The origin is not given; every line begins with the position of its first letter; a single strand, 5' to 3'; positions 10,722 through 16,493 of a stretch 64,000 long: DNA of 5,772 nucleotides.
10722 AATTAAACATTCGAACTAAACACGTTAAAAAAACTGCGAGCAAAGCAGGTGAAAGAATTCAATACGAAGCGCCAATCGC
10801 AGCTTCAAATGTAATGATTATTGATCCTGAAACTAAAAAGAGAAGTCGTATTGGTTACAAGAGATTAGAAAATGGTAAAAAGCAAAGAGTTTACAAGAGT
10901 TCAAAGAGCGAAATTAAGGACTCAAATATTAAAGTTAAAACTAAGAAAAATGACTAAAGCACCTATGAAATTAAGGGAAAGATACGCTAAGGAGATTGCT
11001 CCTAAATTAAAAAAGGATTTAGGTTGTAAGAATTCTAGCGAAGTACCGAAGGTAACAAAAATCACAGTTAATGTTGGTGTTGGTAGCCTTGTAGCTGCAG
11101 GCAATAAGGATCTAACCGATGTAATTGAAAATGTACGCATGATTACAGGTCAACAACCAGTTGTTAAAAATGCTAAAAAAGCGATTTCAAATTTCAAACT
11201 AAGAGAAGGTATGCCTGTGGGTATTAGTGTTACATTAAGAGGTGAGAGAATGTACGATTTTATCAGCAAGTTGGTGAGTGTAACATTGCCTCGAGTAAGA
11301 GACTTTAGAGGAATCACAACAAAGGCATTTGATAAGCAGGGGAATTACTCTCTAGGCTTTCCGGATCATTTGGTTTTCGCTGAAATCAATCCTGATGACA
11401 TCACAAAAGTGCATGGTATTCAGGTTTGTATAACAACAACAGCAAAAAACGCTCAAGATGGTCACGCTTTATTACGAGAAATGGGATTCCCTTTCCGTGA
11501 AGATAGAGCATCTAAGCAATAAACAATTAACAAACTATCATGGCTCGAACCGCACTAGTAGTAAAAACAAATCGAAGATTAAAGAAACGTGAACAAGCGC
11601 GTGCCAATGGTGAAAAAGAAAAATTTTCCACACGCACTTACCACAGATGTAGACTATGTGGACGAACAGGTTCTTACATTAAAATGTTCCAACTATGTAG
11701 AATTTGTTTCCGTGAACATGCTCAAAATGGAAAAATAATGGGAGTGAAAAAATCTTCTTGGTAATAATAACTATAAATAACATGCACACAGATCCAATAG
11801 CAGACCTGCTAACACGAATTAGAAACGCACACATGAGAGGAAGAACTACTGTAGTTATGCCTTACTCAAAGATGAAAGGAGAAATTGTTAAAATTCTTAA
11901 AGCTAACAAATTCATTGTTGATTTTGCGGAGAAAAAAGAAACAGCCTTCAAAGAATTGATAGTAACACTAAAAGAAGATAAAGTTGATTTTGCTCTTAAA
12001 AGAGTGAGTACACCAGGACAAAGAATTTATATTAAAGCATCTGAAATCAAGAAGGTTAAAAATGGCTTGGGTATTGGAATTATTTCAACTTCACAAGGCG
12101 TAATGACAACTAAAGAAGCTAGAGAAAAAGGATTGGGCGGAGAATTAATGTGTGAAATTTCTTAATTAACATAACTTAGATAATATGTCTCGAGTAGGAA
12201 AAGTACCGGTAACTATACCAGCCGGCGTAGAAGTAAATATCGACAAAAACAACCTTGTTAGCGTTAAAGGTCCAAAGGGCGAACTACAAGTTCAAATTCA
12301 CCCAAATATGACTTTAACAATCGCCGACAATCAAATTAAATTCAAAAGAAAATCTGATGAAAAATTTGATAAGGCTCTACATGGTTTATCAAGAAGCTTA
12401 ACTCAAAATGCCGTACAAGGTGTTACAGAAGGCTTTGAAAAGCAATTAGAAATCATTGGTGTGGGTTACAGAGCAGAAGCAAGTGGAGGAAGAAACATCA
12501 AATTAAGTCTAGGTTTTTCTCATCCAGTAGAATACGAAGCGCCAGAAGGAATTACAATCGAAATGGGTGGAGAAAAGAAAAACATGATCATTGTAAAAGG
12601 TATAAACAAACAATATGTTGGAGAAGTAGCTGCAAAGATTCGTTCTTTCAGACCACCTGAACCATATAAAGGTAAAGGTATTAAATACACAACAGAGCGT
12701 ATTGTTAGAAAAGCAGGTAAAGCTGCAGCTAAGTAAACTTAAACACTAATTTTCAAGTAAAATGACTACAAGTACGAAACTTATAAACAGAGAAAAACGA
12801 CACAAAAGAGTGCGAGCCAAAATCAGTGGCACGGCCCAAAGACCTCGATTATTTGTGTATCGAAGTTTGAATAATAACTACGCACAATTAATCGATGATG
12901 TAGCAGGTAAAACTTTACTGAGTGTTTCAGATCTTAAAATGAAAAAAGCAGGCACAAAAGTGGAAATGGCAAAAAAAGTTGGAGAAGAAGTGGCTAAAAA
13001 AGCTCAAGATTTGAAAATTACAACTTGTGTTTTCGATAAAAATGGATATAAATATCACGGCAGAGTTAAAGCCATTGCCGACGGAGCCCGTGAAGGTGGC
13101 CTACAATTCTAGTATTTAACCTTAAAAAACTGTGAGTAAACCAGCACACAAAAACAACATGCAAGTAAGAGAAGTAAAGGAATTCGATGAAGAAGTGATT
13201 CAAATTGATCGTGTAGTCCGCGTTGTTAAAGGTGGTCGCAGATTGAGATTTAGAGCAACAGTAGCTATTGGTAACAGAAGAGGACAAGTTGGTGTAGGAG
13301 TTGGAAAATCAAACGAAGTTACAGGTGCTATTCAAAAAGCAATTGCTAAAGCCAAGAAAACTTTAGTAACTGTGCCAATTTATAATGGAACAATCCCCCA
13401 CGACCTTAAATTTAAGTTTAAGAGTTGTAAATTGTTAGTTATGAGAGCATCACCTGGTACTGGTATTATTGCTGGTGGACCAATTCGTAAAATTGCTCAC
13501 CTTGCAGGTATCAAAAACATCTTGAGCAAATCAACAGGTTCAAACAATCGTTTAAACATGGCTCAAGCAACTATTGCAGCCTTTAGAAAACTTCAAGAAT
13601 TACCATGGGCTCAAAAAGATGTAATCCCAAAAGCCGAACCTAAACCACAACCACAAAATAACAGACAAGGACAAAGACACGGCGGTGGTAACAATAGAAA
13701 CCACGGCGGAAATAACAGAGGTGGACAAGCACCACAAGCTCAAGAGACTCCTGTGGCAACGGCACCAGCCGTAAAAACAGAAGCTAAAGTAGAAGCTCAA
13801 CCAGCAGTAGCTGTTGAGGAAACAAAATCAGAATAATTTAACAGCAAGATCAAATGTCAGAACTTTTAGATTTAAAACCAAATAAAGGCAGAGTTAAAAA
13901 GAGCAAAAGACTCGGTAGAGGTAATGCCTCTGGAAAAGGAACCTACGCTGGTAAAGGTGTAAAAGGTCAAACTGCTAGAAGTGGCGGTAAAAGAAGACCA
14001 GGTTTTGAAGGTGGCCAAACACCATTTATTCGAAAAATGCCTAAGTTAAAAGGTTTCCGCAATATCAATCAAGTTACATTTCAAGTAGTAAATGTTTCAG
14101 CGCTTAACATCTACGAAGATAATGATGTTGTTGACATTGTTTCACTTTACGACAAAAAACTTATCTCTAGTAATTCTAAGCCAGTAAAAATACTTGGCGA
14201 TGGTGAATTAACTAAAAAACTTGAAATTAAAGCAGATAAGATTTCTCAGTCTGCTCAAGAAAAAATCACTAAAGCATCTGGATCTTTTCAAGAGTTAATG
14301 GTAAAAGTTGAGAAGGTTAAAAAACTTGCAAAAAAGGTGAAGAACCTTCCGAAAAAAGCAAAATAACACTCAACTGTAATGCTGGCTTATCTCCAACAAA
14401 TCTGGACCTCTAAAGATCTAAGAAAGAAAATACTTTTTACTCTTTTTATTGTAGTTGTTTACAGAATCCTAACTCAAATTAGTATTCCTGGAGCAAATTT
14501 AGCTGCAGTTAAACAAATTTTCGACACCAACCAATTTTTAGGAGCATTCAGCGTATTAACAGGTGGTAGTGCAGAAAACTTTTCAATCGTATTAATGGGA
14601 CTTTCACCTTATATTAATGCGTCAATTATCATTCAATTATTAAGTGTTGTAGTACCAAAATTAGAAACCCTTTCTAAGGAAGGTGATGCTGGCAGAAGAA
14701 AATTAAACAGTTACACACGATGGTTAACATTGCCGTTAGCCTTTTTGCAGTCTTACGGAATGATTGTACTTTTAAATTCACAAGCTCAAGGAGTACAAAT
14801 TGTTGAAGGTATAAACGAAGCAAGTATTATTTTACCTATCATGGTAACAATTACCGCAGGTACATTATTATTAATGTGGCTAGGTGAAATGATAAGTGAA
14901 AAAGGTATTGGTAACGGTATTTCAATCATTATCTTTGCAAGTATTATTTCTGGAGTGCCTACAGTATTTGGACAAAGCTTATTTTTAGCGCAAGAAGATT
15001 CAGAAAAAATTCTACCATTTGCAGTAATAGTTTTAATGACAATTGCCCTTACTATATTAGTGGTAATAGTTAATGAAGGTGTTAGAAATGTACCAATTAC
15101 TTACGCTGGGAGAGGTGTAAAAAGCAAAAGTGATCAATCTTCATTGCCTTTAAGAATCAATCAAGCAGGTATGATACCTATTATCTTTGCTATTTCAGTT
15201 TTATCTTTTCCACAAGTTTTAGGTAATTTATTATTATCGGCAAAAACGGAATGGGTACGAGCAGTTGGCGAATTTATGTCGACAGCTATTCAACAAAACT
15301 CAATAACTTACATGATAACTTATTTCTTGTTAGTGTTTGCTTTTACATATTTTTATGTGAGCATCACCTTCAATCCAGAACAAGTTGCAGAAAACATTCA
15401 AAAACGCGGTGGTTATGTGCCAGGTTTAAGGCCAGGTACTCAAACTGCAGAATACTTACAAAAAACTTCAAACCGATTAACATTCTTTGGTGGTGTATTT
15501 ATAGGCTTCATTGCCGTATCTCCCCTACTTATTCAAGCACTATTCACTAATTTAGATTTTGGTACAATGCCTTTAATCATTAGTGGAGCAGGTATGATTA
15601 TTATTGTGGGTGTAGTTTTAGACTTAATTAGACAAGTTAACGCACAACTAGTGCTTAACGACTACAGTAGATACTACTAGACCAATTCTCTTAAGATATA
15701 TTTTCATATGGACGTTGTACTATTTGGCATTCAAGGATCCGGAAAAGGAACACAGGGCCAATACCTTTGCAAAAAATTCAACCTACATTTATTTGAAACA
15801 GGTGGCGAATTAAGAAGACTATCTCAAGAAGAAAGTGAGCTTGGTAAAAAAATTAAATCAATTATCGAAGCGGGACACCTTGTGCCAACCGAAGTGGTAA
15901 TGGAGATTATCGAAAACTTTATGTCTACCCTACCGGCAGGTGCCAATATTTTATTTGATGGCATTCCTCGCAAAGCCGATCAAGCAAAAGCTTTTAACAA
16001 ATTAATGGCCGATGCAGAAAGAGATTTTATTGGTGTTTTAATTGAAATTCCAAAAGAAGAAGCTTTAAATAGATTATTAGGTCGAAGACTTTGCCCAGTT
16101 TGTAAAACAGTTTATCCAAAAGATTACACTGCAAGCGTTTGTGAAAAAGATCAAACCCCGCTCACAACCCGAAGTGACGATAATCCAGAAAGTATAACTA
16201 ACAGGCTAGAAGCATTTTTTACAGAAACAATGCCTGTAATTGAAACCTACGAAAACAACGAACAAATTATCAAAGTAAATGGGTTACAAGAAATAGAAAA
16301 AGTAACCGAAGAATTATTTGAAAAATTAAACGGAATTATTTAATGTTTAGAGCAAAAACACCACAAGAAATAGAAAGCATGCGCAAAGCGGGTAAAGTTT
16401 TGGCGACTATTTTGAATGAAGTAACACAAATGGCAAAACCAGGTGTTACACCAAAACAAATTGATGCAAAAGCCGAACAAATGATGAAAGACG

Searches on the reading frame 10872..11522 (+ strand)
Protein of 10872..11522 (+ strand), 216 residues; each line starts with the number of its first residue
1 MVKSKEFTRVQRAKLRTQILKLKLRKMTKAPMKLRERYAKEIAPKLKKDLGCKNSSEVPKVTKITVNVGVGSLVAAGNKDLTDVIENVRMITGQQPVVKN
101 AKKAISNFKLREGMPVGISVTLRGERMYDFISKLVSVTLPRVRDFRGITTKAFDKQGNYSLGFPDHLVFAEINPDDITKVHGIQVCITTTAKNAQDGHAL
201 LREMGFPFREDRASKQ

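Call 15: search_protein_families(library=pfam, proteins=[window:10872-11522:+], max_evalue=0.00001)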
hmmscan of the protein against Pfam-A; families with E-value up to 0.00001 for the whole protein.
window:10872-11522:+ (216 aa): 2 families
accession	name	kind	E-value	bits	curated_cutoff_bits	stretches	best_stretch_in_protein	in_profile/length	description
PF00673.26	Ribosomal_L5_C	-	3.8e-34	117.1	27.8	1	115-208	1-94/94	ribosomal L5P family C-terminus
PF00281.24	Ribosomal_L5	-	9.2e-16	58.3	34.9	1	54-111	1-57/57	Ribosomal protein L5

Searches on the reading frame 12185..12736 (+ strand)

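Call 91: search_protein_families(library=pfam, proteins=[window:12185-12736:+], max_evalue=0.00001)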
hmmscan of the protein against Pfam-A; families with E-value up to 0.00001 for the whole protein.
window:12185-12736:+ (183 aa): 1 family
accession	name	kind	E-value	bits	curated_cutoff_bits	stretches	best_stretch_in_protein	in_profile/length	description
PF00347.28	Ribosomal_L6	-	1.1e-41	141.9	27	2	91-168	1-79/80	Ribosomal protein L6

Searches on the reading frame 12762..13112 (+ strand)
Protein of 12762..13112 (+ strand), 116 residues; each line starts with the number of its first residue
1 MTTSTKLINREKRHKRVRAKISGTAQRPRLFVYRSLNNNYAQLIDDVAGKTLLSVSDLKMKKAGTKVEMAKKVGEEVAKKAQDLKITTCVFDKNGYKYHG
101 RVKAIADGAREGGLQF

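Call 91: search_protein_families(library=pfam, proteins=[window:12762-13112:+], max_evalue=0.00001)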
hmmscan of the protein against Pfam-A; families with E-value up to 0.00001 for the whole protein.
window:12762-13112:+ (116 aa): 1 family
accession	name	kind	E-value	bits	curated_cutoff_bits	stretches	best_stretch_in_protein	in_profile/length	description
PF00861.27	Ribosomal_L18p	-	4.3e-41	140.3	27.8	1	5-116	2-116/116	Ribosomal L18 of archaea, bacteria, mitoch. and chloroplast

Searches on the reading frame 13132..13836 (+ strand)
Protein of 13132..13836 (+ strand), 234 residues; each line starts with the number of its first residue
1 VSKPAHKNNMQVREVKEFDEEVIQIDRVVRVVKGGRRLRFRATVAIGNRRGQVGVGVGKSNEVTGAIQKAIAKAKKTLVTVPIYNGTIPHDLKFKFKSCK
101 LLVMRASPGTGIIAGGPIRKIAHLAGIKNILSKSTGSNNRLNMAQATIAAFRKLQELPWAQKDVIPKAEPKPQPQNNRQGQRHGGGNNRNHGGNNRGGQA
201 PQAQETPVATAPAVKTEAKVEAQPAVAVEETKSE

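Call 91: search_protein_families(library=pfam, proteins=[window:13132-13836:+], max_evalue=0.00001)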
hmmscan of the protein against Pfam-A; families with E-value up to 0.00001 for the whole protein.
window:13132-13836:+ (234 aa): 2 families
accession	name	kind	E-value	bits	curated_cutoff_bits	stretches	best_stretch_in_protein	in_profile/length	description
PF00333.26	Ribosomal_S5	-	5.2e-24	84.5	27.1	1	18-82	1-65/65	Ribosomal protein S5, N-terminal domain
PF03719.21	Ribosomal_S5_C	-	2.9e-22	78.4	21.5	1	95-156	2-63/71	Ribosomal protein S5, C-terminal domain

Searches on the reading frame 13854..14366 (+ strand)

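Call 91: search_protein_families(library=pfam, proteins=[window:13854-14366:+], max_evalue=0.00001)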
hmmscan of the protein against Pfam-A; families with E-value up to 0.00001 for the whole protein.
window:13854-14366:+ (170 aa): 1 family
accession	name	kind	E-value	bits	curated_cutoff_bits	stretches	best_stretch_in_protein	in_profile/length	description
PF00828.25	Ribosomal_L27A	-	3e-16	60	21.5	1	79-145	2-71/72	Ribosomal proteins 50S-L15, 50S-L18e, 60S-L27A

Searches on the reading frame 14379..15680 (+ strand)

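Call 15: search_protein_families(library=pfam, proteins=[window:14379-15680:+], max_evalue=0.00001)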
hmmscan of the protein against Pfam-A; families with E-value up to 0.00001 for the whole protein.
window:14379-15680:+ (433 aa): 1 family
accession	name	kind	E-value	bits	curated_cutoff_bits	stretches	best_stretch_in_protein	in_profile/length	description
PF00344.25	SecY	-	7.1e-100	334.7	32.2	1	69-416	1-305/306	SecY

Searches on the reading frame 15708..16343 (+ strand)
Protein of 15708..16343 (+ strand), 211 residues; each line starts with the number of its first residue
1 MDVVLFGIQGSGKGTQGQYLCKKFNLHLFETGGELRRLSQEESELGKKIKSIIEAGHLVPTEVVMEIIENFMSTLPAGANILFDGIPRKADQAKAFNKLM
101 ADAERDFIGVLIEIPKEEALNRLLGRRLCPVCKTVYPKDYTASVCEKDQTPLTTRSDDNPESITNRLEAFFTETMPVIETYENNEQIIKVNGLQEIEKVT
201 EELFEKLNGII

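Call 15: search_protein_families(library=pfam, proteins=[window:15708-16343:+], max_evalue=0.00001)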
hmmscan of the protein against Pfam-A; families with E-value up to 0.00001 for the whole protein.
window:15708-16343:+ (211 aa): 2 families
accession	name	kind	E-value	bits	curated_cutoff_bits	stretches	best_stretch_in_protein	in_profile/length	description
PF00406.28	ADK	-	5.2e-35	121.2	26.8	1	5-185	1-150/151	Adenylate kinase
PF13207.12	AAA_17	-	6.3e-16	59.3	27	1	6-127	1-123/136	AAA domain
